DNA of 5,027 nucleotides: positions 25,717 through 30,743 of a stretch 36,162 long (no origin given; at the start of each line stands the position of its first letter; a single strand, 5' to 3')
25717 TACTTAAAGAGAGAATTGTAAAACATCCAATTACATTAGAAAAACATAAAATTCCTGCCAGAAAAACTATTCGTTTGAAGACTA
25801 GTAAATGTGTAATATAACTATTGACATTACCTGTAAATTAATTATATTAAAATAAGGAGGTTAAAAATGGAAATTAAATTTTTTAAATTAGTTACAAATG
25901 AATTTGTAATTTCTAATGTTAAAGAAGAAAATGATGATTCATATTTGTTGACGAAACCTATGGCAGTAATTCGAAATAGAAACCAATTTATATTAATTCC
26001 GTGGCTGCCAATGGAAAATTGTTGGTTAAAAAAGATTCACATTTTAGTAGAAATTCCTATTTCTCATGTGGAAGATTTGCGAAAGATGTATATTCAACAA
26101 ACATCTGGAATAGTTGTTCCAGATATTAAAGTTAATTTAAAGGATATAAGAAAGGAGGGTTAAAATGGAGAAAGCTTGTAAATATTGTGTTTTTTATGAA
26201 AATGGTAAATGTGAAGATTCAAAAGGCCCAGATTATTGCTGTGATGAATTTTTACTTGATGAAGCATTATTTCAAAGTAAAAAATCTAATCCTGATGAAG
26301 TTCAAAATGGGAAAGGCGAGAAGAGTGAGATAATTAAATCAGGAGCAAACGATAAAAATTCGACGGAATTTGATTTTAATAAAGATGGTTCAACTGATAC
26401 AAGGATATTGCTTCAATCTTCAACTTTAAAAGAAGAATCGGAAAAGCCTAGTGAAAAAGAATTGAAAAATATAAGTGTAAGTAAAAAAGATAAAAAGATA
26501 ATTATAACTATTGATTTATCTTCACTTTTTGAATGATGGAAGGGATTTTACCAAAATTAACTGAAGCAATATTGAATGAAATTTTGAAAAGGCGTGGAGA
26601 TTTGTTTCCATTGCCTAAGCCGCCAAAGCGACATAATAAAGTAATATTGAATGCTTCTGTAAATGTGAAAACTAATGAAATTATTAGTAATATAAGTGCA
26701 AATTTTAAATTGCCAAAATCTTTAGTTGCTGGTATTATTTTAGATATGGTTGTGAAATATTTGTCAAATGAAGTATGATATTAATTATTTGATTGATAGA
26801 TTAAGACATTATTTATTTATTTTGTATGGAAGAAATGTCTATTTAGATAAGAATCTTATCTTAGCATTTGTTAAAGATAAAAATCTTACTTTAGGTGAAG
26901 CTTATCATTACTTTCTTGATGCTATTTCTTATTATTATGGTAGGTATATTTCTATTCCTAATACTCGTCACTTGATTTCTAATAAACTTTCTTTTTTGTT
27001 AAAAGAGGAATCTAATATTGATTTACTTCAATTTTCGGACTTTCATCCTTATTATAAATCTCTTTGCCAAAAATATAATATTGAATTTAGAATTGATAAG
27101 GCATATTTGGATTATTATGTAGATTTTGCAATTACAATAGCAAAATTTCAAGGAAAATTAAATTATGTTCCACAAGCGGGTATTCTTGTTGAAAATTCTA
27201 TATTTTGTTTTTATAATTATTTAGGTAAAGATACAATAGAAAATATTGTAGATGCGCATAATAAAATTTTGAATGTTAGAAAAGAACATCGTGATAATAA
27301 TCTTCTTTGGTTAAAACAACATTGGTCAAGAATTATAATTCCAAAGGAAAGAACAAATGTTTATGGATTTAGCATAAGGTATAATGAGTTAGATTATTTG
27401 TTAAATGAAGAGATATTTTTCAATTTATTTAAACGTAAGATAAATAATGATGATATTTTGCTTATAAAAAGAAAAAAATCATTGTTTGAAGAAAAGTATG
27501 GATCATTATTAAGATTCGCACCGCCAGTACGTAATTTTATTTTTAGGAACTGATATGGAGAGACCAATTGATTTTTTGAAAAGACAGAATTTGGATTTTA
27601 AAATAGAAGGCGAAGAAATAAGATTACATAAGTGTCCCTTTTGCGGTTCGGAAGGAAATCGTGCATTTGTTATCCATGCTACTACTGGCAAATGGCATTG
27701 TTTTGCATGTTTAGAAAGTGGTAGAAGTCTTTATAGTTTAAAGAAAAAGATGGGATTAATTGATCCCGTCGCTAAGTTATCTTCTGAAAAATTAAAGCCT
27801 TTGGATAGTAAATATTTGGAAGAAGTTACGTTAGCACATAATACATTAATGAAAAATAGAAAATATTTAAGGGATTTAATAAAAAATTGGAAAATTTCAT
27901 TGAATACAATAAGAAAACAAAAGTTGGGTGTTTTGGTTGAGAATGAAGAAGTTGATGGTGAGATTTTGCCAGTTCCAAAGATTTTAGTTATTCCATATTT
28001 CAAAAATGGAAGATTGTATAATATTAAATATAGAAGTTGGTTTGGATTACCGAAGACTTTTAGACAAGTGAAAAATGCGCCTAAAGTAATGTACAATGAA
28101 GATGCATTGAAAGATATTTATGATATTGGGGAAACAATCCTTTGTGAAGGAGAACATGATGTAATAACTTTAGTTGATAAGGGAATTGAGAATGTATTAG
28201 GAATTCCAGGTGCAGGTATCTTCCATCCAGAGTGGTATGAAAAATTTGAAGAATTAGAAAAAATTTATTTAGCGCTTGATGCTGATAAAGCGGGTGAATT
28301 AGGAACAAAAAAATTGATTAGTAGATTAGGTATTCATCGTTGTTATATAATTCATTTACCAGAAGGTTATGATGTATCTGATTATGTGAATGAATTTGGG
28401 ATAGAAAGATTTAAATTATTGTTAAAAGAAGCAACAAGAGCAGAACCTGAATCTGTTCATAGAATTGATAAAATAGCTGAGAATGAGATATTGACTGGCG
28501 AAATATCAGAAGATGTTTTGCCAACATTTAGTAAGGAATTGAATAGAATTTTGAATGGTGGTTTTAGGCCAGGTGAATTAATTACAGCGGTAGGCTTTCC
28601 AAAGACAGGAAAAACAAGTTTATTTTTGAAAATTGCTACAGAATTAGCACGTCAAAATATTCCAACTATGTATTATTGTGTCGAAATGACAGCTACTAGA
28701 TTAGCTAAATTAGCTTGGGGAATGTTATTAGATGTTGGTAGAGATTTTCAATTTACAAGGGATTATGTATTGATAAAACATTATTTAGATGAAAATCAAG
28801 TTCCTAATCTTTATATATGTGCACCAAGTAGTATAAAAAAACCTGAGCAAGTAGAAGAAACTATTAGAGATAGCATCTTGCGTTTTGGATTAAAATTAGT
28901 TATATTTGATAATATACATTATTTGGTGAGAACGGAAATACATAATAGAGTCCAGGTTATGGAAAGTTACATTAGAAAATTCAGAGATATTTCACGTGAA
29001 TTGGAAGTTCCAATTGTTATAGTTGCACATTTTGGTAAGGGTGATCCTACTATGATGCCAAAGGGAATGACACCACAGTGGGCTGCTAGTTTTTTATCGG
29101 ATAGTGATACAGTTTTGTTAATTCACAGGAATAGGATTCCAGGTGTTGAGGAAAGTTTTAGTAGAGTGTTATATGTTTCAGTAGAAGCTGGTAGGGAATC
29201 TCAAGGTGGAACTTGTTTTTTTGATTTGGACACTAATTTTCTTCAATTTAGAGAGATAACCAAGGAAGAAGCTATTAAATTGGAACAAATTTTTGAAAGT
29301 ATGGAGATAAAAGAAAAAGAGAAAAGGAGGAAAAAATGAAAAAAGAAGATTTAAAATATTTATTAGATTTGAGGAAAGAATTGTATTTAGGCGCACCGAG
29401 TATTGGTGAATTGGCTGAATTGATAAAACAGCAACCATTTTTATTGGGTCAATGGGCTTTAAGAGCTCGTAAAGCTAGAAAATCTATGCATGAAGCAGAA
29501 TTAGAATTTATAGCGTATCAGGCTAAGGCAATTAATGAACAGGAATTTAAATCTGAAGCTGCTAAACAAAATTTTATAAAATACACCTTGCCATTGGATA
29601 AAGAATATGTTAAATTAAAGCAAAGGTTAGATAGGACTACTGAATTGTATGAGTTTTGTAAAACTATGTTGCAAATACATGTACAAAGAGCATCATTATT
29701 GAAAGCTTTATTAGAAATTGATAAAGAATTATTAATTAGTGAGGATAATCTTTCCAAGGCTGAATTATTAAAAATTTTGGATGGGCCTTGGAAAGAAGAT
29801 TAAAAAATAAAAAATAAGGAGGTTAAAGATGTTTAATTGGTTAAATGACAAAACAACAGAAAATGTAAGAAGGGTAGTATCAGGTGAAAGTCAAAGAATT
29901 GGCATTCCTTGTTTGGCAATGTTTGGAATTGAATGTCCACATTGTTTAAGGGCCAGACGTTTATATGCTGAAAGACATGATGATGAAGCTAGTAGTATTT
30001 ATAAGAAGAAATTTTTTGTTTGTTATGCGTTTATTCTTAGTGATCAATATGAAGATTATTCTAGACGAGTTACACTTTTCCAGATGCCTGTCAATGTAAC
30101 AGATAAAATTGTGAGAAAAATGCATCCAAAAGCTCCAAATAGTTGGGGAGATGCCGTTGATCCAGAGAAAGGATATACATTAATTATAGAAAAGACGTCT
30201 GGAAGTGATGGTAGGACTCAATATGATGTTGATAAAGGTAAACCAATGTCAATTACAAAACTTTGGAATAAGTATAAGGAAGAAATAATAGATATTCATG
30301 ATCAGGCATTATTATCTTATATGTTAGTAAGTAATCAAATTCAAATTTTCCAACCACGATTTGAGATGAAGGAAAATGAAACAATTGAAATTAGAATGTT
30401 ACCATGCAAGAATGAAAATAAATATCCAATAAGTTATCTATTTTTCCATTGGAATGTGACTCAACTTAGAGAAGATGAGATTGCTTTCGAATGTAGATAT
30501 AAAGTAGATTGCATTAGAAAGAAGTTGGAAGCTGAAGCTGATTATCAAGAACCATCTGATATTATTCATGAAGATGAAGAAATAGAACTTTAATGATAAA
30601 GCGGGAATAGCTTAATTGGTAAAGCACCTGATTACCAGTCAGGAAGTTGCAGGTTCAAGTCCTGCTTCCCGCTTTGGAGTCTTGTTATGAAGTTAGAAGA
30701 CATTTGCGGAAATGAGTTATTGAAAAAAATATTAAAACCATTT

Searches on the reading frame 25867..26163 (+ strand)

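Call 67: search_protein_families(library=pfam, proteins=[window:25867-26163:+], max_evalue=0.001)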
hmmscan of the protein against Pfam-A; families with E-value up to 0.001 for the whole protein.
window:25867-26163:+ (98 aa): 0 families

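Call 79: search_protein_families(library=ncbifam, proteins=[window:25867-26163:+], max_evalue=0.1)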
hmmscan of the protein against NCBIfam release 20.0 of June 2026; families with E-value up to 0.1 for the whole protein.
window:25867-26163:+ (98 aa): 1 family
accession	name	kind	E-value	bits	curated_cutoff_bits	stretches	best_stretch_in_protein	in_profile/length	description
NF041283.1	PrgP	equivalog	0.08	12.2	400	1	11-83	96-167/297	ParA superfamily DNA segregation protein PrgP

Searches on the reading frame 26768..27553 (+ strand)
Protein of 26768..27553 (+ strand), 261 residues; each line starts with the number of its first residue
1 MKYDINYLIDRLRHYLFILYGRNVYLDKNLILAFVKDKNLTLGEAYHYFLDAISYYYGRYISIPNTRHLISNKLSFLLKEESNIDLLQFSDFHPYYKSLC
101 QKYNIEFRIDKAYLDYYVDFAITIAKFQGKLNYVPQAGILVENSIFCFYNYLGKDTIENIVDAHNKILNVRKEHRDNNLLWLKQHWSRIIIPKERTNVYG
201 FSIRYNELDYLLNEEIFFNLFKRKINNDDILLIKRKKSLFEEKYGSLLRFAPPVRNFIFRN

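Call 67: search_protein_families(library=pfam, proteins=[window:26768-27553:+], max_evalue=0.001)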
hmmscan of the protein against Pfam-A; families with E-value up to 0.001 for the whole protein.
window:26768-27553:+ (261 aa): 0 families

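Call 79: search_protein_families(library=ncbifam, proteins=[window:26768-27553:+], max_evalue=0.1)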
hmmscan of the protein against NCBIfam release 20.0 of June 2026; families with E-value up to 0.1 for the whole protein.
window:26768-27553:+ (261 aa): 1 family
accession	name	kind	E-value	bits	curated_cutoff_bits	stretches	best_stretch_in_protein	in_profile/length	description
NF041316.1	NleH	equivalog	0.081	12.4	450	0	133-174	172-213/304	type III secretion system effector kinase NleH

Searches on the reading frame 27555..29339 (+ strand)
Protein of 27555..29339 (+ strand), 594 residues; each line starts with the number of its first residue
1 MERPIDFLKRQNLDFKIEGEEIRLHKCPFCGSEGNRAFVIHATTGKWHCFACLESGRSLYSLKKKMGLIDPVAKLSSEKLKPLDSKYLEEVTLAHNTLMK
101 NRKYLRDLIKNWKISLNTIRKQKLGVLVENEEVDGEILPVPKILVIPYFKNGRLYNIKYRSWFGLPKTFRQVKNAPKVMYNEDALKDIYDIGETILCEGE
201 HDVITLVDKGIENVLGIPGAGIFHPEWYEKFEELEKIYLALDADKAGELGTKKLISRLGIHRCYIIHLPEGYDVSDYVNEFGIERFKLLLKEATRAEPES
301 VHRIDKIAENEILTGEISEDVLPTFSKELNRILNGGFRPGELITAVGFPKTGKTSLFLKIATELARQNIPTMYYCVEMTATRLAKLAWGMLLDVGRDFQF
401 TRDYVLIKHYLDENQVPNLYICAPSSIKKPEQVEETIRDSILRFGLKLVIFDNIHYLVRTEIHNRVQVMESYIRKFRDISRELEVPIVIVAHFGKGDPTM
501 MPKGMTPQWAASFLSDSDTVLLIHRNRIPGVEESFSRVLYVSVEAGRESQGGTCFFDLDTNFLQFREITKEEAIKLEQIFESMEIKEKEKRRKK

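Call 67: search_protein_families(library=pfam, proteins=[window:27555-29339:+], max_evalue=0.001)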
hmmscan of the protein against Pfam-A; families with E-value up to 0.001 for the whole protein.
window:27555-29339:+ (594 aa): 6 families
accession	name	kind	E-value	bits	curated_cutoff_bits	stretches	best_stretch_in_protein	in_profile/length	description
PF03796.21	DnaB_C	-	6.5e-15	55.6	27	1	323-566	3-254/255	DnaB-like helicase C terminal domain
PF13481.12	AAA_25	-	1.7e-10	41.3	27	1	327-496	20-193/195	AAA domain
PF13155.12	Toprim_2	-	8e-09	36.2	22.1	1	195-277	1-87/88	Toprim-like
PF06745.19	ATPase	-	5.4e-08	32.9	26.6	1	323-491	2-162/231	KaiC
PF13662.12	Toprim_4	-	1.8e-06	28.5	25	1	193-258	2-74/85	Toprim domain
PF01751.28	Toprim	-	0.00058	20.4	23.1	0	194-258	2-80/96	Toprim domain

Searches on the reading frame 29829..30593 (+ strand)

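Call 67: search_protein_families(library=pfam, proteins=[window:29829-30593:+], max_evalue=0.001)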
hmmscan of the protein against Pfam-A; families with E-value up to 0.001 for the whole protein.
window:29829-30593:+ (254 aa): 1 family
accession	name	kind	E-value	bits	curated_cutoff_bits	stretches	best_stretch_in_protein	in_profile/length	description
PF08804.16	gp32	-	5.1e-08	33.6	26.8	1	31-150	49-183/208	gp32 DNA binding protein like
